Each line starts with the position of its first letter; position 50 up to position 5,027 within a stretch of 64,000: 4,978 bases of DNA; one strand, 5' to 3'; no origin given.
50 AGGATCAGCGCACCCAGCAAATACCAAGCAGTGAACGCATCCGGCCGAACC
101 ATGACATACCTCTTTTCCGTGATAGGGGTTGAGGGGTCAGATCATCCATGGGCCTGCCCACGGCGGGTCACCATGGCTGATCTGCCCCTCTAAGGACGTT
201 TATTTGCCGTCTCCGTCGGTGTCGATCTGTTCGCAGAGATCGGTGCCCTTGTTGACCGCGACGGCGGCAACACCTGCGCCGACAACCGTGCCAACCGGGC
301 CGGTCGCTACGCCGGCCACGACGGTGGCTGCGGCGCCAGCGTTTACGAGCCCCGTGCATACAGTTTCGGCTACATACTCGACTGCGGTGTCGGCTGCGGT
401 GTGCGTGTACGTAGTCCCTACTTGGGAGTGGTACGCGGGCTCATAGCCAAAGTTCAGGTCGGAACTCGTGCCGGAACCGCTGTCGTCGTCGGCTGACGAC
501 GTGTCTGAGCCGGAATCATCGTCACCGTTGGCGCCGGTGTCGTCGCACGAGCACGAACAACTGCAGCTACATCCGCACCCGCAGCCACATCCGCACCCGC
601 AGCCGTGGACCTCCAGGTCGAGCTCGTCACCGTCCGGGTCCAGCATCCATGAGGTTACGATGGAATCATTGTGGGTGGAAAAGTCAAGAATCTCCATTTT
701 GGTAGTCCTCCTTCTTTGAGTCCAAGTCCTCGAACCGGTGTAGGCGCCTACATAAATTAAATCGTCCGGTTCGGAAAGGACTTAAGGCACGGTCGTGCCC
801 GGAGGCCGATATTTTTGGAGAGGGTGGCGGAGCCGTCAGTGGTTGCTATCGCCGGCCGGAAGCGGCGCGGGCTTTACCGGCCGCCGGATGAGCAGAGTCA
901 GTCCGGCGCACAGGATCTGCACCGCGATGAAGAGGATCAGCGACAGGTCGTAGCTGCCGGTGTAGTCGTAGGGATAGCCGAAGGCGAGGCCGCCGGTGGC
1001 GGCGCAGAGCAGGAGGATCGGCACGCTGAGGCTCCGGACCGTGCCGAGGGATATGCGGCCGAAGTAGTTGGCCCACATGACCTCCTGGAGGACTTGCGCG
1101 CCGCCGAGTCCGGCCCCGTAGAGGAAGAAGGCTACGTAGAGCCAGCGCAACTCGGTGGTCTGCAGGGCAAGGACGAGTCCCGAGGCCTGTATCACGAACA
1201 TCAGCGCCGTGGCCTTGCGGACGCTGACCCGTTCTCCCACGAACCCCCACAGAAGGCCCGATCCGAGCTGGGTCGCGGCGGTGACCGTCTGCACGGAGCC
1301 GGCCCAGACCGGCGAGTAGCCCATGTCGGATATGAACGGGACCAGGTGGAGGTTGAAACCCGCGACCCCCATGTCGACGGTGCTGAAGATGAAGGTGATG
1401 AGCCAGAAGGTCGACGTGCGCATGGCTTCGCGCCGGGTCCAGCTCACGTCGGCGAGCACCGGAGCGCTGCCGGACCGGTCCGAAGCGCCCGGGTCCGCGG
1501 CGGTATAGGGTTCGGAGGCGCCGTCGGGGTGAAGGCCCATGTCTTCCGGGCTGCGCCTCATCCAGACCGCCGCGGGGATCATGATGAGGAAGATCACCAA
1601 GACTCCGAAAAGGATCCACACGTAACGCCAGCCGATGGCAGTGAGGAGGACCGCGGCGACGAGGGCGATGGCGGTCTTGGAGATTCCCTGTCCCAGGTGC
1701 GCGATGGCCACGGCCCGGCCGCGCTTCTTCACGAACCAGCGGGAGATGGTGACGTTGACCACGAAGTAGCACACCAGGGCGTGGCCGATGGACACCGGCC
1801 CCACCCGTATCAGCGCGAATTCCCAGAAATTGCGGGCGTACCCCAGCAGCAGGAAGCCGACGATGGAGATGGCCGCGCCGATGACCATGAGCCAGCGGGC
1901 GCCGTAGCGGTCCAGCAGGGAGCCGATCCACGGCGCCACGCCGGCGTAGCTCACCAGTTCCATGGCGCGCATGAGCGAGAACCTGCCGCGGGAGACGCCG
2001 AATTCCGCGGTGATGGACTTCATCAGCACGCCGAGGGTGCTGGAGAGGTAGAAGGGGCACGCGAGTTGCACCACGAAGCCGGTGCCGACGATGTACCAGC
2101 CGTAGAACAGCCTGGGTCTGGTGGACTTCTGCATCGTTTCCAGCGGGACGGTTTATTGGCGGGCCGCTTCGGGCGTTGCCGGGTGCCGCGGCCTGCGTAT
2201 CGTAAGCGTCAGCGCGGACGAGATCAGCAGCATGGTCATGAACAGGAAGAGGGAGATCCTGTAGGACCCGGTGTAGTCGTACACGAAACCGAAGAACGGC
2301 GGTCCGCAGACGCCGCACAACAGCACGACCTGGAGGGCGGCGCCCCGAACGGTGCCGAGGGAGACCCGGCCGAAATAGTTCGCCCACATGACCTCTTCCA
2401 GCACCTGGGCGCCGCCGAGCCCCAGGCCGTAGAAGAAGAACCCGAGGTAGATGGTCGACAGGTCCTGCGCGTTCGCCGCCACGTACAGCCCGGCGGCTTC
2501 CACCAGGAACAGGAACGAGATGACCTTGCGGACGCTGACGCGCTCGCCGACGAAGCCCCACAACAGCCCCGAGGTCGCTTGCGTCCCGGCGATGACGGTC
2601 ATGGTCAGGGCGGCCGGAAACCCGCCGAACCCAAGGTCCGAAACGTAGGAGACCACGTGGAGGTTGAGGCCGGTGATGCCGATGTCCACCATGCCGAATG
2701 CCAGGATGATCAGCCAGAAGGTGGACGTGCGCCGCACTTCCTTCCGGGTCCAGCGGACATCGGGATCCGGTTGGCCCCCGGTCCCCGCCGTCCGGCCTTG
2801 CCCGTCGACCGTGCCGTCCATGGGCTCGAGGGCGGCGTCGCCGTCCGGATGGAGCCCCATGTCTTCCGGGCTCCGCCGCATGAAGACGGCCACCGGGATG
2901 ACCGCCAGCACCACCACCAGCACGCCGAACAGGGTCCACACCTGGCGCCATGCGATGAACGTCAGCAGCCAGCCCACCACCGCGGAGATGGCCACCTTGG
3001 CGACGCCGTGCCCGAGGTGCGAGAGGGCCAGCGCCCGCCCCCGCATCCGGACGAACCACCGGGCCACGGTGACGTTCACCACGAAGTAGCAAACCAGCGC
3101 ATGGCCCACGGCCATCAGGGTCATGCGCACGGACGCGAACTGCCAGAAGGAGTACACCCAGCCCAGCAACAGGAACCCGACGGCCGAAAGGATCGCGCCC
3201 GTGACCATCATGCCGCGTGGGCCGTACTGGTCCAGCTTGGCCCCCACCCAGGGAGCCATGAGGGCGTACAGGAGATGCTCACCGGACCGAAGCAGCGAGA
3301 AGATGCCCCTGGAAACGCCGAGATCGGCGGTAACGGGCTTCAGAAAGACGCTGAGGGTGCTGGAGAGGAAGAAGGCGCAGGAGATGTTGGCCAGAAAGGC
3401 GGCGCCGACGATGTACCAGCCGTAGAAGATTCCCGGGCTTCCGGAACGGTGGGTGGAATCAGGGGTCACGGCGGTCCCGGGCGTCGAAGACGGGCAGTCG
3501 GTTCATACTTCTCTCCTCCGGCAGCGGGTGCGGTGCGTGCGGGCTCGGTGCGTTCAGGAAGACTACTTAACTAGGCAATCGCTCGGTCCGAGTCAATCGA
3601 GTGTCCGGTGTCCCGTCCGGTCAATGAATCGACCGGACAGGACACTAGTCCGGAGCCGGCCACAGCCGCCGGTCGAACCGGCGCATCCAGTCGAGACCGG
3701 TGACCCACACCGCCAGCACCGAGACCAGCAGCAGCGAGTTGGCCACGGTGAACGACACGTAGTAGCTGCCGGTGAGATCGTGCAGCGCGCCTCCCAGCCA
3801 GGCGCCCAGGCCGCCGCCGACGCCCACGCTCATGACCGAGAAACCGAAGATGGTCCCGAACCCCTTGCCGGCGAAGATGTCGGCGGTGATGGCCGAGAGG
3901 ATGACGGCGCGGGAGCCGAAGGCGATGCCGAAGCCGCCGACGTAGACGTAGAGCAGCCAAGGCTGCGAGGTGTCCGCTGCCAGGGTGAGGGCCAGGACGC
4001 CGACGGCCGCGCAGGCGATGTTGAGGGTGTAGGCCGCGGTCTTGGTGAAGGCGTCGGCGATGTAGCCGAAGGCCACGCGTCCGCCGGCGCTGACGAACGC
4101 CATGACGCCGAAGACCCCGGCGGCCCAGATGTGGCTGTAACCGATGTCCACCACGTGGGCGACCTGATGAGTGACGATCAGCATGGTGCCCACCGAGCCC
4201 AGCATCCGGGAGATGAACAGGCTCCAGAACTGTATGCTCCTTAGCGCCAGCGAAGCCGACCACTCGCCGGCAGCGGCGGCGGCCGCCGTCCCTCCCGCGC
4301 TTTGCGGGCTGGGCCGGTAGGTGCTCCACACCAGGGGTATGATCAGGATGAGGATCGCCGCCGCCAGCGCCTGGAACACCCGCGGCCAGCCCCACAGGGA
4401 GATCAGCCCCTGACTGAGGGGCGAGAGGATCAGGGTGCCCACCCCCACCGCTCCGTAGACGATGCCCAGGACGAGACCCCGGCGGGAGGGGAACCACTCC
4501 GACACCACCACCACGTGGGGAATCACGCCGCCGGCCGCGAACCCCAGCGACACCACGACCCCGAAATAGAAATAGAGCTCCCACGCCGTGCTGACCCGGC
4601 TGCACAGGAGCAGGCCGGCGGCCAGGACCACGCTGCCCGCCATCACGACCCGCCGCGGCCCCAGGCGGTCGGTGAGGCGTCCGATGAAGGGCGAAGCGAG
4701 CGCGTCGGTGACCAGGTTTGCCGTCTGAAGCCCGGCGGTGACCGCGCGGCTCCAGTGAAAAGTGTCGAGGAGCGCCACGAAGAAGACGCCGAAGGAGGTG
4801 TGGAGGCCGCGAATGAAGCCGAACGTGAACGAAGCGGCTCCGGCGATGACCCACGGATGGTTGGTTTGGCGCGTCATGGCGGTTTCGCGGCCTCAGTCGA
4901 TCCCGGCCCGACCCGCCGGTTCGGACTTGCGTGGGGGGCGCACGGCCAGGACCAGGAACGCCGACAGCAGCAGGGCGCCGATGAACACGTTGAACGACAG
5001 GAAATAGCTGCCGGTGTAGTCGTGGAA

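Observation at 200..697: Cys-Gly/Cys-Ser dipeptide-repeat protein encoded by a perfect 18-bp tandem duplication, preceded by palindromic operators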

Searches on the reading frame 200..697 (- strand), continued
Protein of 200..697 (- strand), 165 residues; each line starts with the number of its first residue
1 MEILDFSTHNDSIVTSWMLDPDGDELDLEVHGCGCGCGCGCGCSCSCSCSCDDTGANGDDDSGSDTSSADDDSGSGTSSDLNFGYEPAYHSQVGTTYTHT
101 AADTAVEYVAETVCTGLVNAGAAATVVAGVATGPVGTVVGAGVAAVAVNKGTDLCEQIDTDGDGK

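Call 62: search_protein_families(library=pfam, proteins=[P0029, P0031, P0036, P0039, P0041, P0030, P0032, P0033, P0034], max_evalue=1)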
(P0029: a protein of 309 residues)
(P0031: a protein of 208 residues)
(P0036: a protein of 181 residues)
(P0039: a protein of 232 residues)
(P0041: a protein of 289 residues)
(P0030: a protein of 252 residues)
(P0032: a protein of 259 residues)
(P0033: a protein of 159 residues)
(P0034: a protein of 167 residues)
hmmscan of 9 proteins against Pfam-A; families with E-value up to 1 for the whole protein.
P0029 (309 aa): 0 families

P0031 (208 aa): 2 families
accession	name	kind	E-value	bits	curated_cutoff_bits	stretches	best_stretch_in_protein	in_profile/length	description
PF10143.14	PhosphMutase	-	0.028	14.7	21.5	1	150-185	70-105/170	2,3-bisphosphoglycerate-independent phosphoglycerate mutase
PF21522.3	MreB-like_C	-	0.086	13.9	27.8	1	100-183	18-104/123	Archaeal actin homologue MreB-like, C-terminal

P0036 (181 aa): 1 family
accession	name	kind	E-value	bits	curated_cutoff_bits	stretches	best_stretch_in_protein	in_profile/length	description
PF01085.23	HH_signal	-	0.021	15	22.1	1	77-176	60-160/161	Hedgehog amino-terminal signalling domain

P0039 (232 aa): 1 family
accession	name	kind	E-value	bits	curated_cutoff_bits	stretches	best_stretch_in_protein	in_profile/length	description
PF21522.3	MreB-like_C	-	0.035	15.1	27.8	1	142-219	30-104/123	Archaeal actin homologue MreB-like, C-terminal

P0041 (289 aa): 0 families

P0030 (252 aa): 3 families
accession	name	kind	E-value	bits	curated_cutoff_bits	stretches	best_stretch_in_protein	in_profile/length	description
PF01442.23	Apolipoprotein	-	0.012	15.7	90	1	91-138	73-120/190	Apolipoprotein A1/A4/E domain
PF23845.1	TIM-barrel_NCTSP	-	0.19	11.1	27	1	83-148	178-245/348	Non-contractile tail sheath protein TIM barrel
PF16752.10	TBCC_N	-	0.41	11.4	27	1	87-140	21-74/115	Tubulin-specific chaperone C N-terminal domain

P0032 (259 aa): 0 families

P0033 (159 aa): 0 families

P0034 (167 aa): 0 families

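Call 74: predict_structure(alignment_id=A1)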
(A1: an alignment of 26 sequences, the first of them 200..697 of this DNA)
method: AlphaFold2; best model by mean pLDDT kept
length: 165 residues; sequences in the alignment: 26
mean_pLDDT: 50.2   pTM: 0.18
mean pLDDT of the five models: 50.2, 49.7, 48.7, 48.2, 45.0
residues with pLDDT >= 90: 0; 70-90: 6; 50-70: 67; < 50: 92
segments of 3 or more residues with pLDDT < 50: 42-45, 80-111, 114-133, 135-157, 159-165
pLDDT, mean of each block of 10 residues (from residue 1): 54 70 63 53 50 55 56 52 44 42 45 47 42 43 43 48 44
secondary structure, 60 per line:
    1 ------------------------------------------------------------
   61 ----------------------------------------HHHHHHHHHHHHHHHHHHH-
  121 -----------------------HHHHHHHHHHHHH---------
elements in order: H101-119 H144-156
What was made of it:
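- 602..697 (-): Leader, aa 1-32 (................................). It is the most conserved part of the family and the presumed recognition element for the MNIO/partner complex. It holds the only stretch with pLDDT around 70 in the AF2 model (call 74).
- AF2 gives pLDDT 50 (call 74).
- Tried and rejected: It is essentially disordered, so no fold search was run (call 74).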

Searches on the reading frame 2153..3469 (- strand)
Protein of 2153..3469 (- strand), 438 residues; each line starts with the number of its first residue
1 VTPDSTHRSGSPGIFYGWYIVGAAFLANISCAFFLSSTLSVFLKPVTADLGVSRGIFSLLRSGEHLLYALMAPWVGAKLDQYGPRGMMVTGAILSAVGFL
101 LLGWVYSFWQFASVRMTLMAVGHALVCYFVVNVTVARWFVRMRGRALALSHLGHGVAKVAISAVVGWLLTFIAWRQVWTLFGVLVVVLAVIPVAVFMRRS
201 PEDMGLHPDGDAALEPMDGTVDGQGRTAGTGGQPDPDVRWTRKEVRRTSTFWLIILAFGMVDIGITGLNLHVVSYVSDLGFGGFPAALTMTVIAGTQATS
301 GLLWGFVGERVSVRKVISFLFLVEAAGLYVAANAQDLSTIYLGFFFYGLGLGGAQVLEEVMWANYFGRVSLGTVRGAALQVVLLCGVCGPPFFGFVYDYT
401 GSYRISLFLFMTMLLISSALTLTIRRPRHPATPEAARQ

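Call 3: search_protein_families(library=pfam, proteins=[window:2153-3469:-], max_evalue=1)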
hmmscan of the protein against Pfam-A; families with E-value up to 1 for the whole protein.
window:2153-3469:- (438 aa): 2 families
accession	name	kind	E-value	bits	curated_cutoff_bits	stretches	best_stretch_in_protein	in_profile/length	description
PF07690.21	MFS_1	-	1e-35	123.8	33.4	2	29-294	5-248/347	Major Facilitator Superfamily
PF04133.19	Vps55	-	0.045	14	24.6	1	159-201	4-49/120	Vacuolar protein sorting 55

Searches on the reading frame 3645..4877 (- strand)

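Call 3: search_protein_families(library=pfam, proteins=[window:3645-4877:-], max_evalue=1)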
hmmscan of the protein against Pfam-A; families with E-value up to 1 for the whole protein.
window:3645-4877:- (410 aa): 3 families
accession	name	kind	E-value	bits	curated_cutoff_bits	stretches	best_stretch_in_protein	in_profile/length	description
PF07690.21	MFS_1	-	1.4e-38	133.2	33.4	2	17-321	6-309/347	Major Facilitator Superfamily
PF12832.13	MFS_1_like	-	5.8e-05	22.7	25.2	1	50-372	39-368/373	MFS_1 like family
PF06779.20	MFS_4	-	0.04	13.7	26.3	1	36-389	19-362/364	Uncharacterised MFS-type transporter YbfB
